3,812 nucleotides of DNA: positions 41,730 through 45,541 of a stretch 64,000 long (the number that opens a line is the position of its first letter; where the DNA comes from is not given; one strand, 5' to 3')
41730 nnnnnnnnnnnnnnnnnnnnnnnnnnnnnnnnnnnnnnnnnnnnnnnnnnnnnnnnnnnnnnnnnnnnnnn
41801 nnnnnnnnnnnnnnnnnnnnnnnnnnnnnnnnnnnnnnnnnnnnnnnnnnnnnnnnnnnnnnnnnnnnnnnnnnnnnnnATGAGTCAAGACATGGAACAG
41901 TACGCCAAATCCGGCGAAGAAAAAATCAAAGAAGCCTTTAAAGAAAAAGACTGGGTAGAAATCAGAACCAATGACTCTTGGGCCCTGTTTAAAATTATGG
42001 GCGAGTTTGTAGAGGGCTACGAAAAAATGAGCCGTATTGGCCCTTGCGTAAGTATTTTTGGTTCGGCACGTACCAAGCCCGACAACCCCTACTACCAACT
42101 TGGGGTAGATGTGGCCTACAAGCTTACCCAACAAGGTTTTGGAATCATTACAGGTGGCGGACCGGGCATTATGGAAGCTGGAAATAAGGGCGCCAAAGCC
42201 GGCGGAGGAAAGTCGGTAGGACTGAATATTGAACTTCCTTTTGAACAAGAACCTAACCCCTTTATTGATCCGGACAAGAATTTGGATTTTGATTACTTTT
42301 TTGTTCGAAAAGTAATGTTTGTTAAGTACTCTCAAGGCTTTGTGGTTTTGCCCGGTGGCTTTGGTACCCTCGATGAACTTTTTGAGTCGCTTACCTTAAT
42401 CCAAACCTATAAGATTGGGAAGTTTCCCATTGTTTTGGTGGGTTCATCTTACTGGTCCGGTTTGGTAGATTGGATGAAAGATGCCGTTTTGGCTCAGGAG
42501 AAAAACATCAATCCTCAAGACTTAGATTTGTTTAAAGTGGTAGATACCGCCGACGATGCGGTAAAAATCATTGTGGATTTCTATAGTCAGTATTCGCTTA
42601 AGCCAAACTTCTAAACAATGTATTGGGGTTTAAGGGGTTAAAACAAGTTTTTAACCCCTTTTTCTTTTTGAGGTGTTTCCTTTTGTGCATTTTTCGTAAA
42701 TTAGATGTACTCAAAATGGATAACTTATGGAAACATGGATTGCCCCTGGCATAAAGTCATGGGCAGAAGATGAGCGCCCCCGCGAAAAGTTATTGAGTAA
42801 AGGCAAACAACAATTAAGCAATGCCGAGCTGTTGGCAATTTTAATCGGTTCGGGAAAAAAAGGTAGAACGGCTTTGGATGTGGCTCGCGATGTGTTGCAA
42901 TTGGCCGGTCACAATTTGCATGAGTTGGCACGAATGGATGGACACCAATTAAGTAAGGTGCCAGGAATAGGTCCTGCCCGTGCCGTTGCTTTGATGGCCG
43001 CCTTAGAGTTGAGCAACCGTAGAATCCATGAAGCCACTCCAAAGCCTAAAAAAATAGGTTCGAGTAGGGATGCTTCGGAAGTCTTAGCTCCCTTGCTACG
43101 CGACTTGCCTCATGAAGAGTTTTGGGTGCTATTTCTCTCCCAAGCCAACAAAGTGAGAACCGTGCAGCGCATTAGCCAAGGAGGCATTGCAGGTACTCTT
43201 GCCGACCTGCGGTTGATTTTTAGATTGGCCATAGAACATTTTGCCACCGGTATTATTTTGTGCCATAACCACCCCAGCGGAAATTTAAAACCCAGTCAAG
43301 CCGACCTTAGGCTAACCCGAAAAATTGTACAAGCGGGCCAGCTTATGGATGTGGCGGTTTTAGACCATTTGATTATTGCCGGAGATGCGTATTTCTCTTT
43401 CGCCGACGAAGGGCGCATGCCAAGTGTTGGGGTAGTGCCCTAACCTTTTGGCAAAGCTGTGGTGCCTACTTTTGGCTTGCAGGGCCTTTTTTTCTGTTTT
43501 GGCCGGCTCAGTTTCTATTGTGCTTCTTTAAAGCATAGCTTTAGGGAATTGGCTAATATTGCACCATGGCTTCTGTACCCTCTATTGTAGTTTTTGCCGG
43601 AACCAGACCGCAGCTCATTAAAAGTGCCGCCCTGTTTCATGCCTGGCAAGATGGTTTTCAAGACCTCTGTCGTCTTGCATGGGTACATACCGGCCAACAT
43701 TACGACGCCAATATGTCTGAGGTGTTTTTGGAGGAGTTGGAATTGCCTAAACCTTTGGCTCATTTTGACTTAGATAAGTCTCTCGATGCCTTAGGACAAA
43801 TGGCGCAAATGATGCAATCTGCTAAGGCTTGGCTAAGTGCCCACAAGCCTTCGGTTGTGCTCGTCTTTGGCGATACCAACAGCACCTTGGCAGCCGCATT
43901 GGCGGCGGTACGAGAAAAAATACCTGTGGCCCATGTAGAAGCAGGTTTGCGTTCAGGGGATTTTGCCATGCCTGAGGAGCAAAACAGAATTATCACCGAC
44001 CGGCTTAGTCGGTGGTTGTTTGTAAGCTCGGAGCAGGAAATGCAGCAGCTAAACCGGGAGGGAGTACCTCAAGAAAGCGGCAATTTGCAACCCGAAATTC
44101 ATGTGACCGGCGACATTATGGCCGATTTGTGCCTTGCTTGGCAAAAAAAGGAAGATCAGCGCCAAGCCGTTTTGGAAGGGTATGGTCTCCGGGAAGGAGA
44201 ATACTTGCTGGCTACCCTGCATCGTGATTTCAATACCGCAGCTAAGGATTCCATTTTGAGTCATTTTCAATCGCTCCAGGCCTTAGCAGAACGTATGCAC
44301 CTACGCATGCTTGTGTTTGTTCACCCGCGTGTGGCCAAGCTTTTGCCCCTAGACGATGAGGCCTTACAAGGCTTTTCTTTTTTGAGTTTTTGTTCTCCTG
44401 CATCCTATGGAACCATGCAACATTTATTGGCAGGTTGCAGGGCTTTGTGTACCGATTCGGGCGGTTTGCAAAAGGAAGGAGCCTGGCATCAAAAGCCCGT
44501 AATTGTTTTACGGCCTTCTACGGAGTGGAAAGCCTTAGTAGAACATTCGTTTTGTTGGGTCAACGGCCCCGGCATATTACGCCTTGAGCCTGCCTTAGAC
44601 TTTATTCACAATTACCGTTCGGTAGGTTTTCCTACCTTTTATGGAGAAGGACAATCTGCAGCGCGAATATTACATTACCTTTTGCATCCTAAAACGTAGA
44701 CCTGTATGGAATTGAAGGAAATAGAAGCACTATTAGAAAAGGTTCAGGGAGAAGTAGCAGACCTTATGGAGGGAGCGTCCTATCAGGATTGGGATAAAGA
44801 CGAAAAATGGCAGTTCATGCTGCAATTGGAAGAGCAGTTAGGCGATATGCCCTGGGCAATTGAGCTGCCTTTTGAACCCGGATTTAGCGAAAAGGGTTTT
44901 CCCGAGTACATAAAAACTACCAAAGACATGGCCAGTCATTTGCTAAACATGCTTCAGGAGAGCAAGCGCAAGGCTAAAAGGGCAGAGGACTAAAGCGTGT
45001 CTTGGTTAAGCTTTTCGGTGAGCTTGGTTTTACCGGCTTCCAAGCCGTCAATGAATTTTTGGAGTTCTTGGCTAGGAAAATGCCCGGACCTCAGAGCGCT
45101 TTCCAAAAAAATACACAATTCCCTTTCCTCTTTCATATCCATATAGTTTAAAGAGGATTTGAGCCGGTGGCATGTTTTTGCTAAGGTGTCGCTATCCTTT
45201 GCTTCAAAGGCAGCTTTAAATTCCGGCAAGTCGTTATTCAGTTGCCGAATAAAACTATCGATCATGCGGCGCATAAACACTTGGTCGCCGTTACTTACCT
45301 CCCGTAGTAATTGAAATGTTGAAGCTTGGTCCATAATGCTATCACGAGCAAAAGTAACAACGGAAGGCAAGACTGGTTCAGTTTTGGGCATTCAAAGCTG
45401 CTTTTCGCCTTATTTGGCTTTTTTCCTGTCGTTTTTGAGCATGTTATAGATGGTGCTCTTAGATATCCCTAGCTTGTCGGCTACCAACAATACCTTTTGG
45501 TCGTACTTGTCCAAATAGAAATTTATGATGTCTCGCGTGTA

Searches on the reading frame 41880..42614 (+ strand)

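Call 26: search_protein_families(library=pfam, proteins=[window:41880-42614:+], max_evalue=0.001)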
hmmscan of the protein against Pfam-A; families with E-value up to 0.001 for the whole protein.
window:41880-42614:+ (244 aa): 2 families
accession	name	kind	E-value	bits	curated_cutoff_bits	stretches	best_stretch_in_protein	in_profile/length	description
PF03641.19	Lysine_decarbox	-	6.9e-31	107.6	27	1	98-229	1-129/131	Possible lysine decarboxylase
PF18306.6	LDcluster4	-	1.2e-13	51.4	26.3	1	57-171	4-114/151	SLOG cluster4 family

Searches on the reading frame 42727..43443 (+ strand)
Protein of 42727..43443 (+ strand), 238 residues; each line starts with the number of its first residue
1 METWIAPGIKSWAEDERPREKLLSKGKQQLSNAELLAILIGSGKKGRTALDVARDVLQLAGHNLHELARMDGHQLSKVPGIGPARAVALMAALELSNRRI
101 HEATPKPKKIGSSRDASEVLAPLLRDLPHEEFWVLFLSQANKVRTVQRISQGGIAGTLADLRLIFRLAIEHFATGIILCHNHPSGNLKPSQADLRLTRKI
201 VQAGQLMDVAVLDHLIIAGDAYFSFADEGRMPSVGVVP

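Call 48: search_protein_families(library=pfam, proteins=[window:42727-43443:+], max_evalue=0.001)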
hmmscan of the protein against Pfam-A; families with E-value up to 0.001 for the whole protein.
window:42727-43443:+ (238 aa): 3 families
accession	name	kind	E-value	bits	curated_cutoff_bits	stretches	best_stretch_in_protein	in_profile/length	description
PF04002.20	RadC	-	1.1e-40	138.7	22.1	1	111-229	2-120/121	RadC-like JAB domain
PF20582.4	UPF0758_N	-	2e-29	101.9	27.1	1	9-87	1-77/77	UPF0758 N-terminal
PF14520.12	HHH_5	-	0.00033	21.5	27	0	63-93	25-55/57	Helix-hairpin-helix domain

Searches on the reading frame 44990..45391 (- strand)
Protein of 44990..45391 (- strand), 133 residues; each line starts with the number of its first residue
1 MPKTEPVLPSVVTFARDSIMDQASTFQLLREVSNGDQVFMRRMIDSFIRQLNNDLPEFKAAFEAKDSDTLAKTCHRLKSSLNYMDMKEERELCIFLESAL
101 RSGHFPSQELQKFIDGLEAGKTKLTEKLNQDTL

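Call 26: search_protein_families(library=pfam, proteins=[window:44990-45391:-], max_evalue=0.001)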
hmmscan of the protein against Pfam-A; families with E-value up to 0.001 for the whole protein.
window:44990-45391:- (133 aa): 1 family
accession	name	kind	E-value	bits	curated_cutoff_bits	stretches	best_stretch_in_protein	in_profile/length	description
PF01627.28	Hpt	-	2.5e-09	37.7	24.6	1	42-108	1-67/84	Hpt domain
